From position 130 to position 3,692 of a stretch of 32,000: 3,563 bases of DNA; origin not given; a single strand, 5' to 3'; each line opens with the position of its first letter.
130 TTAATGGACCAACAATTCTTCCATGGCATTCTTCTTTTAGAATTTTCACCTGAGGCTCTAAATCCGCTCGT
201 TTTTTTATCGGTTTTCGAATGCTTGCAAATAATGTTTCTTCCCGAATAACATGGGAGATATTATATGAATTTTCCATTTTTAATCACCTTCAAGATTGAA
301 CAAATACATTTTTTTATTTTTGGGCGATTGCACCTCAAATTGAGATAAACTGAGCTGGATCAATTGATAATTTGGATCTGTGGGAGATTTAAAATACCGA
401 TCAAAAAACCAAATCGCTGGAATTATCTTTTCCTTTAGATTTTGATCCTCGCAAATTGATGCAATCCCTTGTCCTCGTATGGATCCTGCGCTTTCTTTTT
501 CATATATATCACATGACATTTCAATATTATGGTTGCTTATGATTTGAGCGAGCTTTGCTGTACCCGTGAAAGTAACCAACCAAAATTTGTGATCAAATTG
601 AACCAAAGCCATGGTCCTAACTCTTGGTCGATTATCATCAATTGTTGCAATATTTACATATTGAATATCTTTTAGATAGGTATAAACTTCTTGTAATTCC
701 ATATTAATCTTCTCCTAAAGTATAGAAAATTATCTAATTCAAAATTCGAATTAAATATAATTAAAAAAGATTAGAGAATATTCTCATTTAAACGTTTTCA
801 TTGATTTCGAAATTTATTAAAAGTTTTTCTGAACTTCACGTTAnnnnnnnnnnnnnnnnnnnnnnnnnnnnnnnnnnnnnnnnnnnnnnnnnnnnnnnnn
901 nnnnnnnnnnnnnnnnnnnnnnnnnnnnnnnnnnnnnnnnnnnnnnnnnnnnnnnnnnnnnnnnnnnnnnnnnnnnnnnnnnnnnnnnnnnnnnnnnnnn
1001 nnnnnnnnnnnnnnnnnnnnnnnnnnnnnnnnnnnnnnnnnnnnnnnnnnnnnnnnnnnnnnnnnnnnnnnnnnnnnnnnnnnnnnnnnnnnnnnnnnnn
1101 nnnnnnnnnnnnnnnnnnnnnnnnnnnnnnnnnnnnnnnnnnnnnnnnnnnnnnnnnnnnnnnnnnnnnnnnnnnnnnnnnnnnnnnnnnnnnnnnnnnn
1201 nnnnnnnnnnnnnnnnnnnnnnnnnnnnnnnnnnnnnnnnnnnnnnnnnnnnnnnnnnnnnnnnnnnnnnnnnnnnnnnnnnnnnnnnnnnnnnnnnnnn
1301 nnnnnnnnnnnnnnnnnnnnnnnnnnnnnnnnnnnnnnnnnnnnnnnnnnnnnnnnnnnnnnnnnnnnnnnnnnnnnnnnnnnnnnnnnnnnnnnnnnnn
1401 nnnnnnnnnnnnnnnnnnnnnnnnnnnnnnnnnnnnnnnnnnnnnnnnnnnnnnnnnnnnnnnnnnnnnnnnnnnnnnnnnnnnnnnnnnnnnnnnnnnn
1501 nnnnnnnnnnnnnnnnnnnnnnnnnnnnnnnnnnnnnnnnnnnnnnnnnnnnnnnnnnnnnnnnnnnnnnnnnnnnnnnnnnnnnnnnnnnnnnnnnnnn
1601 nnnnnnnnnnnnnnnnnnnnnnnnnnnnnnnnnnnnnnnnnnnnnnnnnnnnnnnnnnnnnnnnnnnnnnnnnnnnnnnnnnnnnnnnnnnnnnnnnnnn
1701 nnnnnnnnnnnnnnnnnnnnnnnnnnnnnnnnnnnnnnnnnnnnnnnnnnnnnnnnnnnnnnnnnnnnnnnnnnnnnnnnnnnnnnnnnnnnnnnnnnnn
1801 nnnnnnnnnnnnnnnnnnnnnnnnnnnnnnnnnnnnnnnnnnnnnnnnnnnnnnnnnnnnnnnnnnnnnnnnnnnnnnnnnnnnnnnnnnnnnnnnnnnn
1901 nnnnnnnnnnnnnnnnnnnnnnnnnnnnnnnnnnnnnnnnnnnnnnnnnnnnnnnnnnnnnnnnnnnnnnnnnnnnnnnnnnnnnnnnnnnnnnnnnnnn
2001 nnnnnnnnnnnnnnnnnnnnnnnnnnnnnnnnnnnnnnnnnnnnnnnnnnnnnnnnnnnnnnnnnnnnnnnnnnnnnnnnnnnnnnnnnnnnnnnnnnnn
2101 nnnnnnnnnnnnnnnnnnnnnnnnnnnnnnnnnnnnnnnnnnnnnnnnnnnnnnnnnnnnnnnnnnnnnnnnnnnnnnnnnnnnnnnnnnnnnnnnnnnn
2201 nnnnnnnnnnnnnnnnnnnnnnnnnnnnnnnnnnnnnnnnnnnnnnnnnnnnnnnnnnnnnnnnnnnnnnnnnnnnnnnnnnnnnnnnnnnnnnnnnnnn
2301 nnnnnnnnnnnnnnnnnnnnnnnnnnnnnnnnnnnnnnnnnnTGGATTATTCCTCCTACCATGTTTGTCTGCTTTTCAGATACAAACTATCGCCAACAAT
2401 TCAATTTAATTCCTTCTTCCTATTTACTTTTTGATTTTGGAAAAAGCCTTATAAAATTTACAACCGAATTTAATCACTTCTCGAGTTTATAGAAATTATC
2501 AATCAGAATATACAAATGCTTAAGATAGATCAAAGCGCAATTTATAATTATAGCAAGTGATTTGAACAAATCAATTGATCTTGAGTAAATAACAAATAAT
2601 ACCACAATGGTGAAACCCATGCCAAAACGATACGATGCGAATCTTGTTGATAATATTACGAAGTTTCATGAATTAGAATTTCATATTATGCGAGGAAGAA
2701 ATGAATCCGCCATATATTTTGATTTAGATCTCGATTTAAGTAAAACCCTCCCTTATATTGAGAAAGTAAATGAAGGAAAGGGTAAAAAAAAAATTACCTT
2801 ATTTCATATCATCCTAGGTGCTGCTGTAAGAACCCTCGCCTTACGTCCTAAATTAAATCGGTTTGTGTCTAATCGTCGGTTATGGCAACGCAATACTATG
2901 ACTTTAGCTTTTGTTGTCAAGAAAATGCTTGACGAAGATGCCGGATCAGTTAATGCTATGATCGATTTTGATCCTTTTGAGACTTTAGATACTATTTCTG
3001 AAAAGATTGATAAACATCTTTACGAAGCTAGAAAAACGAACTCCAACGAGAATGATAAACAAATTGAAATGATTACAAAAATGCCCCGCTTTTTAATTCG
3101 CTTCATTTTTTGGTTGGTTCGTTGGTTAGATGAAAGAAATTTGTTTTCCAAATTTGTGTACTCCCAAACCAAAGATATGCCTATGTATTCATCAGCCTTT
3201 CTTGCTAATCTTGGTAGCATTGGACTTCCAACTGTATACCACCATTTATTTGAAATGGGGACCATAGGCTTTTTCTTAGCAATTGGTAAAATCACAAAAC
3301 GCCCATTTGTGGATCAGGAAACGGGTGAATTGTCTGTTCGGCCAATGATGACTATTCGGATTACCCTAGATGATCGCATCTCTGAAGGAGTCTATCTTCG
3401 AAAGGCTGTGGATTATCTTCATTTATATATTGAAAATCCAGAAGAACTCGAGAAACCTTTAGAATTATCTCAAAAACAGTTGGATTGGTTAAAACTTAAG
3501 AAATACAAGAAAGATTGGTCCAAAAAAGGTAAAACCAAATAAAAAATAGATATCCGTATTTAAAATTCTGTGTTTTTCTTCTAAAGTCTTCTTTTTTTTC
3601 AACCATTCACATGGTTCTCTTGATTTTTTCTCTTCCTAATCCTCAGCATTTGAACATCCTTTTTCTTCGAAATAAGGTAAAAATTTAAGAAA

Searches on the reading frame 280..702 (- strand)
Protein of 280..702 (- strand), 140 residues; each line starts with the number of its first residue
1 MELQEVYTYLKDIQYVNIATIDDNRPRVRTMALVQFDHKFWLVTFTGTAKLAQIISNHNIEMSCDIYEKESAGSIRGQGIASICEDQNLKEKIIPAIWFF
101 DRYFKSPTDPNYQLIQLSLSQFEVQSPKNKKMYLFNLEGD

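Call 102: search_protein_families(library=pfam, proteins=[window:280-702:-], max_evalue=0.001)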
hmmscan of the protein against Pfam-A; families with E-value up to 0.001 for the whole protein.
window:280-702:- (140 aa): 3 families
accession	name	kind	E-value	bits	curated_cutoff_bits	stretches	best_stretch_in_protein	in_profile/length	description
PF01243.27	PNPOx_N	-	3e-09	37.7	28.1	1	5-123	4-117/120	Pyridoxamine 5'-phosphate oxidase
PF16242.11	Pyrid_ox_like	-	1.2e-06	28.5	28.8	1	4-132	4-132/149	Pyridoxamine 5'-phosphate oxidase like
PF12766.13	Pyridox_oxase_2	-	0.00087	20.3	26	0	11-82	19-97/100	Pyridoxamine 5'-phosphate oxidase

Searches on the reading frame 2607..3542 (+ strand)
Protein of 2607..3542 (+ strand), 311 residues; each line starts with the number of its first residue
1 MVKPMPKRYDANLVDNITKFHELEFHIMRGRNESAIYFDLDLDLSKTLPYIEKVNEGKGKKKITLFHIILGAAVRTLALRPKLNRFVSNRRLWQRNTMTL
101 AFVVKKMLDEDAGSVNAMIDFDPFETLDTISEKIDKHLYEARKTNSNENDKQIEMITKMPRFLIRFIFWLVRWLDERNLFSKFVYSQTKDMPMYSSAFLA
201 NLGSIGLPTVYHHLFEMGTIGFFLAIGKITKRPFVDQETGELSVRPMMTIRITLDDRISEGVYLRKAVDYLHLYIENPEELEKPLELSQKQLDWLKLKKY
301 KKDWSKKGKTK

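Call 102: search_protein_families(library=pfam, proteins=[window:2607-3542:+], max_evalue=0.001)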
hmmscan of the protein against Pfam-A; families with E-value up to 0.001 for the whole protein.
window:2607-3542:+ (311 aa): 1 family
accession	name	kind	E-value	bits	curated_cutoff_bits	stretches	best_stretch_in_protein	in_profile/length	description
PF00198.28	2-oxoacid_dh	-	1.7e-12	47.7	23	1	224-281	175-230/232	2-oxoacid dehydrogenases acyltransferase (catalytic domain)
